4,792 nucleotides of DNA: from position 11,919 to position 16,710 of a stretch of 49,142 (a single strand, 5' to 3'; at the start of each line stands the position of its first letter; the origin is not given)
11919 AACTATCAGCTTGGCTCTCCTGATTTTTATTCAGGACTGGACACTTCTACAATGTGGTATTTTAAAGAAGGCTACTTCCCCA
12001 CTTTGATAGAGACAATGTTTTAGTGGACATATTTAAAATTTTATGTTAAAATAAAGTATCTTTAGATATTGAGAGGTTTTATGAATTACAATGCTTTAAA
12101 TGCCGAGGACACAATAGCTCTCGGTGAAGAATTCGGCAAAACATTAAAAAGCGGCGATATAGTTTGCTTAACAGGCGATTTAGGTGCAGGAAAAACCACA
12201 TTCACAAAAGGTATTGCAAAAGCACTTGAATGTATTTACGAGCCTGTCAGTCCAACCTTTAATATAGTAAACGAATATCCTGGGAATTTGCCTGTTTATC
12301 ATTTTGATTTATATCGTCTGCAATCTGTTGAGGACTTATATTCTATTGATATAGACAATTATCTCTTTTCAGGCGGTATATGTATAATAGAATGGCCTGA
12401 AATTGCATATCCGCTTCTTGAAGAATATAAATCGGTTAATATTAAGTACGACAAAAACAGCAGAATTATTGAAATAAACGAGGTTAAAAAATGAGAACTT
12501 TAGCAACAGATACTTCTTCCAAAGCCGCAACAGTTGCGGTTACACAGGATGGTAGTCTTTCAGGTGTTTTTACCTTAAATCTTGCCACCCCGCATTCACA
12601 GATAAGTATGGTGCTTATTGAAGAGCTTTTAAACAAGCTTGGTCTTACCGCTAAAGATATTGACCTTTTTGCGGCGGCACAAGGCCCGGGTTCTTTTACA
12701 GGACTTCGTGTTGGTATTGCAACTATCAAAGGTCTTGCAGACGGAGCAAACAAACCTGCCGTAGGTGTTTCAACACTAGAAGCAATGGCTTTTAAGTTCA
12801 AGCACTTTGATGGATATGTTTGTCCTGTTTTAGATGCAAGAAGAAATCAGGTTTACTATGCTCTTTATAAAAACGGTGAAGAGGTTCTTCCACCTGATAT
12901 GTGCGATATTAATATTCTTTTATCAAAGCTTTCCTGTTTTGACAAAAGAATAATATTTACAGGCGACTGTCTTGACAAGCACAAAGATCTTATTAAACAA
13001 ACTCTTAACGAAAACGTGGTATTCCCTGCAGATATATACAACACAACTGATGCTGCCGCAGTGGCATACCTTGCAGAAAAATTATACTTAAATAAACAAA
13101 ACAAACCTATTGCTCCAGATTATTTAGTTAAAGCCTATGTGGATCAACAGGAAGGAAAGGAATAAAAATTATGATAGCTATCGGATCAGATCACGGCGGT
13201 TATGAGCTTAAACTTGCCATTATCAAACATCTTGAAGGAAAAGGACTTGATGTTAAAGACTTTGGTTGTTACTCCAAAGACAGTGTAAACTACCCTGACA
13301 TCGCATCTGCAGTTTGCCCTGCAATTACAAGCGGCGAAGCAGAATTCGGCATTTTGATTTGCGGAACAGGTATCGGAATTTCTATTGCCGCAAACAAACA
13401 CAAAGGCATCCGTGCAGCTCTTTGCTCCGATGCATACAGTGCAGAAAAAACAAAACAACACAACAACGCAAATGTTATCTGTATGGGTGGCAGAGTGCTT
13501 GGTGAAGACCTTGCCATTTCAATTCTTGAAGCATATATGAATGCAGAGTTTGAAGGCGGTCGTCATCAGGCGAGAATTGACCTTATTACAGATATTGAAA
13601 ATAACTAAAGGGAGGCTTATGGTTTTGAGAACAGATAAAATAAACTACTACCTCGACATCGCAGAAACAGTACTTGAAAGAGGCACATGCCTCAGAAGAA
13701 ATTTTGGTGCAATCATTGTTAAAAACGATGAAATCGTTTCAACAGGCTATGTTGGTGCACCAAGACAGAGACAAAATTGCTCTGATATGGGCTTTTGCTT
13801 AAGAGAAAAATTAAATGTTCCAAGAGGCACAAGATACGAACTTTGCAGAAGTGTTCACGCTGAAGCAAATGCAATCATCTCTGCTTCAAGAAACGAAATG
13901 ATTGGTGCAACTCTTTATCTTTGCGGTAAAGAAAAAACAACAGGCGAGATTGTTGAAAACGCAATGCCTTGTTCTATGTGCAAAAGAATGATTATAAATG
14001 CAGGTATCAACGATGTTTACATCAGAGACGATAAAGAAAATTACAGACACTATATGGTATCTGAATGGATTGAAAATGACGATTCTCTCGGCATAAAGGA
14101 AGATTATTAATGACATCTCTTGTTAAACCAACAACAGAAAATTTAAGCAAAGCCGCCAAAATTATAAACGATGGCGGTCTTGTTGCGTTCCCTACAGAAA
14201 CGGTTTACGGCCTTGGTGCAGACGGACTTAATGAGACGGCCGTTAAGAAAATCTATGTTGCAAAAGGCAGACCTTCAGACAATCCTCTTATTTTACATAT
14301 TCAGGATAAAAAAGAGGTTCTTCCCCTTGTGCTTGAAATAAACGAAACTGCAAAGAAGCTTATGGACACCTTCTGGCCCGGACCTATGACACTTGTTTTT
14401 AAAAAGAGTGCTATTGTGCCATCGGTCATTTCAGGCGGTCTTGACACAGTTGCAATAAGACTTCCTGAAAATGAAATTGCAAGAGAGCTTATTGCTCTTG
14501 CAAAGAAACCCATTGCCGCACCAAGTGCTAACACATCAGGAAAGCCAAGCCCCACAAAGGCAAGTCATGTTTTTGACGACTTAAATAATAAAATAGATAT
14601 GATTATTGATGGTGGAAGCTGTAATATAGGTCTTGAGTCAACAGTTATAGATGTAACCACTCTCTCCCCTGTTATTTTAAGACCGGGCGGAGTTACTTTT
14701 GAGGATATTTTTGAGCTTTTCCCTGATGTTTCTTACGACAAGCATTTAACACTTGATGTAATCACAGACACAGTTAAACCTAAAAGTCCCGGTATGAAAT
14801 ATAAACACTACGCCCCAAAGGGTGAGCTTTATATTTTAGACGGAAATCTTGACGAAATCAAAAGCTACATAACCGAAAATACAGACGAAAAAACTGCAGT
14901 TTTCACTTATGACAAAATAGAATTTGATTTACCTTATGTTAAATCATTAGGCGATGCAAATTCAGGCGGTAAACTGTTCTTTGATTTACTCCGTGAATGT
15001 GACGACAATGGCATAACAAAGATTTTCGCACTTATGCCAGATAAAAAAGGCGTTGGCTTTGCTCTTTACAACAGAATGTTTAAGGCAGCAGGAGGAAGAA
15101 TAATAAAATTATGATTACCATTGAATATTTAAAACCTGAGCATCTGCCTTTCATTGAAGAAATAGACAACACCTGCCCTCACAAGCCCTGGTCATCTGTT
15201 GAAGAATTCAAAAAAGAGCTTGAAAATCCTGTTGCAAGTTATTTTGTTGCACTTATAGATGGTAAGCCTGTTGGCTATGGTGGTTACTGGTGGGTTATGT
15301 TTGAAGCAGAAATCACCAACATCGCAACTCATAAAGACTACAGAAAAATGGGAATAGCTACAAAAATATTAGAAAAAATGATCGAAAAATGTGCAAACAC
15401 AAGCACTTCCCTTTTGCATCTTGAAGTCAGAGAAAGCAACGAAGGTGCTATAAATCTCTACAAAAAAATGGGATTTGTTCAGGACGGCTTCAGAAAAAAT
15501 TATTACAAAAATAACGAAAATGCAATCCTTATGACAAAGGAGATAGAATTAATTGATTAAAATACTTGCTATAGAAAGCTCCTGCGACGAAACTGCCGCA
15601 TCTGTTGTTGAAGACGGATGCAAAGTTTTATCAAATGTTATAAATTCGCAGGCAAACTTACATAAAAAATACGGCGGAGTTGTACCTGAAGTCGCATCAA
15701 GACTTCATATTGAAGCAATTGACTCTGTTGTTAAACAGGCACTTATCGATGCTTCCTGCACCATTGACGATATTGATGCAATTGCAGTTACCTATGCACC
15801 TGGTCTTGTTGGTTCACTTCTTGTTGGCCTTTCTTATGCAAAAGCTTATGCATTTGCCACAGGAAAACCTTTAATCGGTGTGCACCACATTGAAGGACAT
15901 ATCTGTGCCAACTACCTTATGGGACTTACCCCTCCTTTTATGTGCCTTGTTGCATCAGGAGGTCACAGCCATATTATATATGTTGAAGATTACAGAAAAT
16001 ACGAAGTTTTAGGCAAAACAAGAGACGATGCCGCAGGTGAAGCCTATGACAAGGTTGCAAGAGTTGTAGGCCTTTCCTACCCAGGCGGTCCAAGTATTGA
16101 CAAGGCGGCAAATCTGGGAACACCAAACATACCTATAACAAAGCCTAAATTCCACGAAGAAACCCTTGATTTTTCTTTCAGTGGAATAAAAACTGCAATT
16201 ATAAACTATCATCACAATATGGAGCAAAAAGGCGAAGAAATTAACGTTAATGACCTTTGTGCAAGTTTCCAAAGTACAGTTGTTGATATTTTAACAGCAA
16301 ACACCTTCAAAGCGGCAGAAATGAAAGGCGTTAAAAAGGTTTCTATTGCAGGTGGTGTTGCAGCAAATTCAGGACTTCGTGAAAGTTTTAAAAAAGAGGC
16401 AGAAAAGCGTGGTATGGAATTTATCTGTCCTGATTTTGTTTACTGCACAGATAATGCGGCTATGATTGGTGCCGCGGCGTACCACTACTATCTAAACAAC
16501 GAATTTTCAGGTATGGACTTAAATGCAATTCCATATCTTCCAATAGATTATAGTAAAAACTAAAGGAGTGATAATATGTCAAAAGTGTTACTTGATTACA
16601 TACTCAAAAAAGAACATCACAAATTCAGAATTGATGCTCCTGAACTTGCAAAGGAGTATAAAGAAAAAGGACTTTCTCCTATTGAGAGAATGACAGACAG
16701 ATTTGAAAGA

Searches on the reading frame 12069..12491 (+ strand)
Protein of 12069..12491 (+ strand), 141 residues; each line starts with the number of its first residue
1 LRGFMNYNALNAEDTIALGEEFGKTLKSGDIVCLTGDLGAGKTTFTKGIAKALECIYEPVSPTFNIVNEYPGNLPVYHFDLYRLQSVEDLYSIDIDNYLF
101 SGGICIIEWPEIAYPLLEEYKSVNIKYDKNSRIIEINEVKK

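Call 86: search_protein_families(library=ncbifam, proteins=[window:12069-12491:+], max_evalue=1e-10)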
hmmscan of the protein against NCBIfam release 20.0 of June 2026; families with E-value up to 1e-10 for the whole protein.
window:12069-12491:+ (141 aa): 2 families
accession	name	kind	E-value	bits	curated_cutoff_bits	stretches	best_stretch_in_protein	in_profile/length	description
TIGR00150.1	T6A_YjeE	equivalog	4.2e-34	117.3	60.1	1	13-139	6-134/135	tRNA (adenosine(37)-N6)-threonylcarbamoyltransferase complex ATPase subunit type 1 TsaE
NF007931.0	PRK10646.1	equivalog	4.1e-25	88.5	246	1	13-139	12-140/153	tRNA (adenosine(37)-N6)-threonylcarbamoyltransferase complex ATPase subunit type 1 TsaE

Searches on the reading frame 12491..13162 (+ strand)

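Call 86: search_protein_families(library=ncbifam, proteins=[window:12491-13162:+], max_evalue=1e-10)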
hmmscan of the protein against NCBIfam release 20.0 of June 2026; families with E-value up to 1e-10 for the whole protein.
window:12491-13162:+ (224 aa): 1 family
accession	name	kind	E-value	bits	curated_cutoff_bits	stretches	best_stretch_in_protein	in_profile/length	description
TIGR03725.1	T6A_YeaZ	equivalog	1.1e-48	166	69.3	1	4-212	2-211/212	tRNA (adenosine(37)-N6)-threonylcarbamoyltransferase complex dimerization subunit type 1 TsaB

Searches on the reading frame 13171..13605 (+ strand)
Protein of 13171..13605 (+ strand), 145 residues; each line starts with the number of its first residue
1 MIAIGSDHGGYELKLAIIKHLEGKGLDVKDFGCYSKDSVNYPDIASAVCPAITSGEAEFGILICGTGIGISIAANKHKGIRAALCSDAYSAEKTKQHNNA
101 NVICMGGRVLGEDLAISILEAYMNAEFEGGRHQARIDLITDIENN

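Call 86: search_protein_families(library=ncbifam, proteins=[window:13171-13605:+], max_evalue=1e-10)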
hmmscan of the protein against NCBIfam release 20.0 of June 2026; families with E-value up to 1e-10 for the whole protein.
window:13171-13605:+ (145 aa): 11 families
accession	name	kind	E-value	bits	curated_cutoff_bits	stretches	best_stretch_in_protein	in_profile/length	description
NF004051.0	PRK05571.1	subfamily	1.3e-60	203.5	135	1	2-143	4-146/149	ribose-5-phosphate isomerase B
TIGR01120.1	rpiB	equivalog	2.5e-59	199.3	138.65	1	2-143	2-143/143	ribose 5-phosphate isomerase B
TIGR00689.1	rpiB_lacA_lacB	subfamily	2e-58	196.4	88.3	1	2-144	1-144/145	RpiB/LacA/LacB family sugar-phosphate isomerase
TIGR02133.1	RPI_actino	equivalog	1.4e-41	141.9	168.2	1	2-144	3-147/148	ribose-5-phosphate isomerase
NF006381.0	PRK08622.1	equivalog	4.7e-39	133.9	234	1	2-142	3-144/171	galactose-6-phosphate isomerase subunit LacB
NF051858.1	EryPhIsonDerIRhiz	equivalog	1.3e-37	129.2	240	1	2-142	3-146/150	D-erythrulose-4-phosphate isomerase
TIGR01119.1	lacB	equivalog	5.8e-32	110.7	312.55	1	2-134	3-135/171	galactose-6-phosphate isomerase subunit LacB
NF006380.0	PRK08621.1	equivalog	8.1e-32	110.6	164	1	2-139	3-138/142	galactose-6-phosphate isomerase subunit LacA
NF009258.0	PRK12615.1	equivalog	1.9e-30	106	325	1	2-134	3-135/171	galactose-6-phosphate isomerase subunit LacB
NF009257.0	PRK12613.1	equivalog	7.5e-26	91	243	1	2-140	3-138/141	galactose-6-phosphate isomerase subunit LacA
TIGR01118.1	lacA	equivalog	3.1e-25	88.9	181.1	1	2-140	3-139/141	galactose-6-phosphate isomerase subunit LacA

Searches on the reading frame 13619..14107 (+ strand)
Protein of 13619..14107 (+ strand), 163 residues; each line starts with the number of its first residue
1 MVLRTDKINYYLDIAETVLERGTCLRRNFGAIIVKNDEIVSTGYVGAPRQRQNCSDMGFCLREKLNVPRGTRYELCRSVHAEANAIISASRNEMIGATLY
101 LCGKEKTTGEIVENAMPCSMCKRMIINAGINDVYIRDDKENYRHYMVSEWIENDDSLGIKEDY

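Call 86: search_protein_families(library=ncbifam, proteins=[window:13619-14107:+], max_evalue=1e-10)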
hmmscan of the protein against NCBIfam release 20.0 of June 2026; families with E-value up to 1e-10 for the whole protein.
window:13619-14107:+ (163 aa): 2 families
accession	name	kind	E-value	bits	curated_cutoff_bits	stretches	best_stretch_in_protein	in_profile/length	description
TIGR02571.1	ComEB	equivalog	1.2e-13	51.3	219.45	1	9-143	7-122/151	ComE operon protein 2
NF041025.1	antiphage_deaminase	equivalog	1e-12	47.7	400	0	73-134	332-384/437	anti-phage dCTP deaminase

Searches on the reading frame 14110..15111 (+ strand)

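Call 86: search_protein_families(library=ncbifam, proteins=[window:14110-15111:+], max_evalue=1e-10)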
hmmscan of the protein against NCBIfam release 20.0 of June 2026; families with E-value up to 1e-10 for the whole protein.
window:14110-15111:+ (334 aa): 2 families
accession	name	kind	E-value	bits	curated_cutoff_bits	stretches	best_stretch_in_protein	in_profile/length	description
TIGR00057.1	TIGR00057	equivalog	9.6e-69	230.6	123.2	1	6-201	5-198/202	L-threonylcarbamoyladenylate synthase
NF007919.1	PRK10634.1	equivalog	5.6e-29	100.9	175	1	17-184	3-171/176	L-threonylcarbamoyladenylate synthase type 1 TsaC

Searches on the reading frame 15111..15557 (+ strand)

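Call 86: search_protein_families(library=ncbifam, proteins=[window:15111-15557:+], max_evalue=1e-10)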
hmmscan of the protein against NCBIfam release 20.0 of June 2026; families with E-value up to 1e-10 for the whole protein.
window:15111-15557:+ (149 aa): 3 families
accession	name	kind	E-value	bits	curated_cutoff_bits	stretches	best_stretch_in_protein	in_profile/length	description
TIGR01575.1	rimI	equivalog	4.4e-35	120.7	86.4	1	15-141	5-132/132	ribosomal protein S18-alanine N-acetyltransferase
NF007025.1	PRK09491.1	equivalog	2.6e-20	72.9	173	1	3-143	2-143/145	ribosomal protein S18-alanine N-acetyltransferase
NF053587.1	SpmdActasePaiA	equivalog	5.7e-12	45.7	250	1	66-144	91-170/172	spermidine/spermine N(1)-acetyltransferase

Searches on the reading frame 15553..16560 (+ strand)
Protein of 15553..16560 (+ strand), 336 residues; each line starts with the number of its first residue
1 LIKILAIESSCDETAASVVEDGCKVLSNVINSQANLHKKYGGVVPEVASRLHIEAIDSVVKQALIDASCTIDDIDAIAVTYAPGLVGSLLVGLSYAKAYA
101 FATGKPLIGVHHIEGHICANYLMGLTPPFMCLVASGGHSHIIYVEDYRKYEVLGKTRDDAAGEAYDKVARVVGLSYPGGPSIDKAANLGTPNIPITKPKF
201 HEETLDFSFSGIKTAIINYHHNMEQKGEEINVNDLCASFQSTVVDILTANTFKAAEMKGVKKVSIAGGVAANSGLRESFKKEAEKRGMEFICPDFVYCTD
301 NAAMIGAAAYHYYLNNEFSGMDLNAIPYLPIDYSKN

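Call 86: search_protein_families(library=ncbifam, proteins=[window:15553-16560:+], max_evalue=1e-10)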
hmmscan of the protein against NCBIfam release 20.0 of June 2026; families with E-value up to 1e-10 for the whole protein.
window:15553-16560:+ (336 aa): 4 families
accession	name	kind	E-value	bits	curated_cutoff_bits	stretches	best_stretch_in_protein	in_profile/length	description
TIGR03723.1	T6A_TsaD_YgjD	equivalog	1e-126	422.3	296.1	1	4-312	1-312/314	tRNA (adenosine(37)-N6)-threonylcarbamoyltransferase complex transferase subunit TsaD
TIGR00329.1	gcp_kae1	subfamily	4.6e-103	344.7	207.8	1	5-306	1-305/305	tRNA (adenosine(37)-N6)-threonylcarbamoyltransferase complex transferase subunit TsaD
TIGR03722.2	arch_KAE1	equivalog_domain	3.6e-59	200.5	375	1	4-316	1-300/323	KEOPS complex N(6)-L-threonylcarbamoyladenine synthase Kae1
NF007174.0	PRK09605.1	equivalog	3.6e-58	197.4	447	1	3-317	2-303/535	bifunctional N(6)-L-threonylcarbamoyladenine synthase/serine/threonine protein kinase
